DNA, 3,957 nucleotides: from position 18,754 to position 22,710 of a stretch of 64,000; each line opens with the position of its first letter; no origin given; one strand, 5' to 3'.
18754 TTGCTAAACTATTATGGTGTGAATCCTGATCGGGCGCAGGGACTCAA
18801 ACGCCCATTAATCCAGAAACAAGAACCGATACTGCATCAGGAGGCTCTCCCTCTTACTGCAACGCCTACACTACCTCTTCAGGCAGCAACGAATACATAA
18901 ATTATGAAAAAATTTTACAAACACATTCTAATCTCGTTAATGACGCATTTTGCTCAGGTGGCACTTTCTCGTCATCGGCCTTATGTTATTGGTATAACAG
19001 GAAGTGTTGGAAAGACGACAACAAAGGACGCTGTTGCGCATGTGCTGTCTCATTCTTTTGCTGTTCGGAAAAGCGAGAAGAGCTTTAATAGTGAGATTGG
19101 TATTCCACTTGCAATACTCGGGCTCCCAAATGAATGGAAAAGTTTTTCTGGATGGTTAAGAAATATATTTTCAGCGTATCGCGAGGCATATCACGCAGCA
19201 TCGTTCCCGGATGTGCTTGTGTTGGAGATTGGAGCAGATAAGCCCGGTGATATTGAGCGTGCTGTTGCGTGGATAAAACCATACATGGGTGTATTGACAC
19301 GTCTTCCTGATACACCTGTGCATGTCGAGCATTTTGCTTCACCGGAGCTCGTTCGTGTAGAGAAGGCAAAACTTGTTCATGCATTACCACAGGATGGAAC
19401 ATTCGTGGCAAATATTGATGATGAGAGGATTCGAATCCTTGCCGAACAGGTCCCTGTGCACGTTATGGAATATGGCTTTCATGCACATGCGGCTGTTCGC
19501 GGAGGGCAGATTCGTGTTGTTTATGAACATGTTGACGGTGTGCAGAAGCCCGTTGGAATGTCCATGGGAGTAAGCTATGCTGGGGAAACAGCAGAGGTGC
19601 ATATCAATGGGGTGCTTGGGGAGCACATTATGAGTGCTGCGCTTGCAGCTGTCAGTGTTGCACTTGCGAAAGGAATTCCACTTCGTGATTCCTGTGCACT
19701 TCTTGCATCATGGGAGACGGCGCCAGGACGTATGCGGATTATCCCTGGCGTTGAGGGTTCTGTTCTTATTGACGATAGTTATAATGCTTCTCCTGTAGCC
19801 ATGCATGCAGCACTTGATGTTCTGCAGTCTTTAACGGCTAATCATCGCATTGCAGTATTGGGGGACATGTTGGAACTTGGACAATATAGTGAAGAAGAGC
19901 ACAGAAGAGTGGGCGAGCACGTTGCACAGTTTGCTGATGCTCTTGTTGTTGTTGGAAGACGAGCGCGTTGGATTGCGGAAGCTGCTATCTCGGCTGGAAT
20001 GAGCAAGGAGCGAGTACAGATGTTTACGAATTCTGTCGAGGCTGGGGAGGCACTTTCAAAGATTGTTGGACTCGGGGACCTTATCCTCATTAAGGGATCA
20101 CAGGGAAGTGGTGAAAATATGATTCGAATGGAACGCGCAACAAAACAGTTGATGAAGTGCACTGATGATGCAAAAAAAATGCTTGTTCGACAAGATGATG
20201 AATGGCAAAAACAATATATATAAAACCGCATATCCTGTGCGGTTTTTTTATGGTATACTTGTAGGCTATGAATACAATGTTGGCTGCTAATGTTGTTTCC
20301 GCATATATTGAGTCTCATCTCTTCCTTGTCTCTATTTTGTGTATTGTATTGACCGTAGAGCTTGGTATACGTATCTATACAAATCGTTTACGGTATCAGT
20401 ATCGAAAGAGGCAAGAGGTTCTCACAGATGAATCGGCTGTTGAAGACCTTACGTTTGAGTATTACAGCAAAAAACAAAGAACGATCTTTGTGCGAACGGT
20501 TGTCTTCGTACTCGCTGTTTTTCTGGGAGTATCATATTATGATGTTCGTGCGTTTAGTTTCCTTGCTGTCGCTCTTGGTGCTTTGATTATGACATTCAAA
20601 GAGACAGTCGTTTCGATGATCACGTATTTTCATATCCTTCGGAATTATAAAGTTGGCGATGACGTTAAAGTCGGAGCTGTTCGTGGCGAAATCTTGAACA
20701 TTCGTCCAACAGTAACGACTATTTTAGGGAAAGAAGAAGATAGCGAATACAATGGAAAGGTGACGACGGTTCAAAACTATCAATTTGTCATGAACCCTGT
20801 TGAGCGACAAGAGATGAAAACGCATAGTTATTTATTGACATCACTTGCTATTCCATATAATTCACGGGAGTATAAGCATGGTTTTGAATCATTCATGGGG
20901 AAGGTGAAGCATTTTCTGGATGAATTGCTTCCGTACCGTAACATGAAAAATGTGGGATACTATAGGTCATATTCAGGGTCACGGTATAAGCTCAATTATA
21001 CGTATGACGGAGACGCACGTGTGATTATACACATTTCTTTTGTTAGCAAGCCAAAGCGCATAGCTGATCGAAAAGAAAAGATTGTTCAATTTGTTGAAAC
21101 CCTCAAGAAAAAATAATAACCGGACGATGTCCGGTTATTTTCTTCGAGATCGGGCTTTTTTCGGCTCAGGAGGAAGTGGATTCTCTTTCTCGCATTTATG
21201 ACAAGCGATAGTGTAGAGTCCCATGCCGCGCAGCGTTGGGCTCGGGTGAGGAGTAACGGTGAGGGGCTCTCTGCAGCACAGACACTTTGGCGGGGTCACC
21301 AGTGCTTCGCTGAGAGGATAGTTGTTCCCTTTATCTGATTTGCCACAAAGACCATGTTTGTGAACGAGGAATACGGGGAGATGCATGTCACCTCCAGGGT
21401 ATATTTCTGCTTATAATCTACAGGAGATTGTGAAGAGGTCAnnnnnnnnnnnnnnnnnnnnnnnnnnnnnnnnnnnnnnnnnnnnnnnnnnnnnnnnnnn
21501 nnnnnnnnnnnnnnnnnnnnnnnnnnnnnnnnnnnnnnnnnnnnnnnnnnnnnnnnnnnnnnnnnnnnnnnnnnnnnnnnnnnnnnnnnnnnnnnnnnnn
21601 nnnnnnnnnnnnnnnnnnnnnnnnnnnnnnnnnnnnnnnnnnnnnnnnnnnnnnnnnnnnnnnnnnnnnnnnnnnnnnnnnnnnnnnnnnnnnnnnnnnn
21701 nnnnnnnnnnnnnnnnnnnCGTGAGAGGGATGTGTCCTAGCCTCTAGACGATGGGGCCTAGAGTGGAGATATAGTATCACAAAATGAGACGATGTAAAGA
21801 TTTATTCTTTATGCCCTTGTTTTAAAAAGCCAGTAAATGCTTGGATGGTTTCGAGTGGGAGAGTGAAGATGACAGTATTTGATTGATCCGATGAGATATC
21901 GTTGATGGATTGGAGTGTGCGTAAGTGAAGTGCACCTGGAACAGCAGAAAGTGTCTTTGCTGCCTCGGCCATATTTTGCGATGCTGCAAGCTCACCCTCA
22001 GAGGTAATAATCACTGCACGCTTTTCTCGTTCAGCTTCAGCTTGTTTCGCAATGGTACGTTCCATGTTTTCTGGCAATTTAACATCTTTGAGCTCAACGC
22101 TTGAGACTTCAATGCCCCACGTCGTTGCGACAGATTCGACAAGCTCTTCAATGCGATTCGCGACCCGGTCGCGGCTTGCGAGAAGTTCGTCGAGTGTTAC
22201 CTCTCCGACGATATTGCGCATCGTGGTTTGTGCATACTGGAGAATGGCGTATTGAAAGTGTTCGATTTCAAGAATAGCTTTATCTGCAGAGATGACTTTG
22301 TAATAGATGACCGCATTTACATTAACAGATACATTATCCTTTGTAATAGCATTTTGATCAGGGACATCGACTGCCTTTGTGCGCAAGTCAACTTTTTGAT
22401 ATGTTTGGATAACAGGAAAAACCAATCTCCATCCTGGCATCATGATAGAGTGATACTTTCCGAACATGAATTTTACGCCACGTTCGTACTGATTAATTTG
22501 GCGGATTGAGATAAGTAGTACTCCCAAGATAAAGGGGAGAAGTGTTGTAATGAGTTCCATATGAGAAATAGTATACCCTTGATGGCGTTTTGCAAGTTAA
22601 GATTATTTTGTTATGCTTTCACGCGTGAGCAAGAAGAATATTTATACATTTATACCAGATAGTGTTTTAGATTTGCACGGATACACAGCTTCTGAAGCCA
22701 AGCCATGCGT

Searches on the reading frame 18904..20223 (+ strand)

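Call 76: search_protein_families(library=ncbifam, proteins=[window:18904-20223:+], max_evalue=0.00001)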
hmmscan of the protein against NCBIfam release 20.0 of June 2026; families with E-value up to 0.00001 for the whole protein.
window:18904-20223:+ (439 aa): 17 families
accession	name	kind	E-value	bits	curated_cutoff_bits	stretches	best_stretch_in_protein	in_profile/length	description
TIGR01143.1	murF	subfamily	1.4e-73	248.3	288.6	2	103-402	127-409/418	UDP-N-acetylmuramoyl-tripeptide--D-alanyl-D-alanine ligase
NF008896.0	PRK11929.1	equivalog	8.6e-68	229.1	1023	2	105-417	659-957/965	bifunctional UDP-N-acetylmuramoyl-L-alanyl-D-glutamate--2,6-diaminopimelate ligase MurE/UDP-N-acetylmuramoyl-tripeptide--D-alanyl-D-alanine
NF010693.0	PRK14093.1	equivalog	3.8e-42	144.5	544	2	106-407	164-460/479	UDP-N-acetylmuramoylalanyl-D-glutamyl-2,6-diaminopimelate--D-alanyl-D-alanine ligase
NF008041.0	PRK10773.1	equivalog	2e-35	122.4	551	1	104-402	154-438/453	UDP-N-acetylmuramoyl-tripeptide--D-alanyl-D-alanine ligase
NF008897.0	PRK11930.1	equivalog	3.6e-30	104.7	804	2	104-401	161-443/822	bifunctional UDP-N-acetylmuramoyl-tripeptide:D-alanyl-D-alanine ligase/alanine racemase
NF001126.0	PRK00139.1-4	equivalog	1e-16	60.6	373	1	137-320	203-375/486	UDP-N-acetylmuramoyl-L-alanyl-D-glutamate--2,6-diaminopimelate ligase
NF001124.0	PRK00139.1-2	equivalog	2.6e-14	52.8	476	1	153-398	224-466/500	UDP-N-acetylmuramoyl-L-alanyl-D-glutamate--2,6-diaminopimelate ligase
TIGR01087.1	murD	equivalog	4.8e-14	52.3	211.95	1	139-386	183-408/441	UDP-N-acetylmuramoyl-L-alanine--D-glutamate ligase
TIGR01085.1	murE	subfamily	1.3e-13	50.7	257.3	1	140-398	190-445/472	UDP-N-acetylmuramyl-tripeptide synthetase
TIGR01082.1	murC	equivalog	4.4e-13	49.1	335.1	1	123-318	165-350/449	UDP-N-acetylmuramate--L-alanine ligase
TIGR02068.2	cya_phycin_syn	equivalog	4.6e-12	44.8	850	1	149-396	589-846/862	cyanophycin synthetase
NF053645.1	pMurC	equivalog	7.1e-12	44.8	560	0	230-370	309-440/492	pseudomurein biosynthesis peptide ligase pMurC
NF010623.0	PRK14016.1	subfamily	1.9e-11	42.9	877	1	150-400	591-852/871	cyanophycin synthetase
NF053646.1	pMurD1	equivalog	7e-10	38.1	610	0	227-401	269-443/465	pseudomurein biosynthesis peptide ligase pMurD1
TIGR01081.1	mpl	equivalog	9.7e-09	34.7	388.7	1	142-319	191-356/448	UDP-N-acetylmuramate:L-alanyl-gamma-D-glutamyl-meso-diaminopimelate ligase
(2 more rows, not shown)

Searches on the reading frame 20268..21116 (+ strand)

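Call 76: search_protein_families(library=ncbifam, proteins=[window:20268-21116:+], max_evalue=0.00001)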
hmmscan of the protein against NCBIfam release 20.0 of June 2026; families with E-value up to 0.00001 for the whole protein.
window:20268-21116:+ (282 aa): 0 families

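Call 98: search_protein_families(library=pfam, proteins=[window:20268-21116:+], max_evalue=0.1)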
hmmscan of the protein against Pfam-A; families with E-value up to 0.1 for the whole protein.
window:20268-21116:+ (282 aa): 1 family
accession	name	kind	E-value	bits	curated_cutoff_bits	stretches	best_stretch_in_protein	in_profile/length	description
PF00924.24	MS_channel_2nd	-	0.027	15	20.2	1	124-176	15-61/68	Mechanosensitive ion channel, beta-domain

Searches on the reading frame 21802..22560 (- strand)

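Call 98: search_protein_families(library=pfam, proteins=[window:21802-22560:-], max_evalue=0.1)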
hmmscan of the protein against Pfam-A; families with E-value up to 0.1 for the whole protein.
window:21802-22560:- (252 aa): 2 families
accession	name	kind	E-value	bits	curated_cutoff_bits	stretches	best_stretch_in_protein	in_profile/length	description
PF01145.31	Band_7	-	4.5e-40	138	23.6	1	21-190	2-175/176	SPFH domain / Band 7 family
PF13421.11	Band_7_1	-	7.3e-05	22.9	24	1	98-175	129-208/211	SPFH domain-Band 7 family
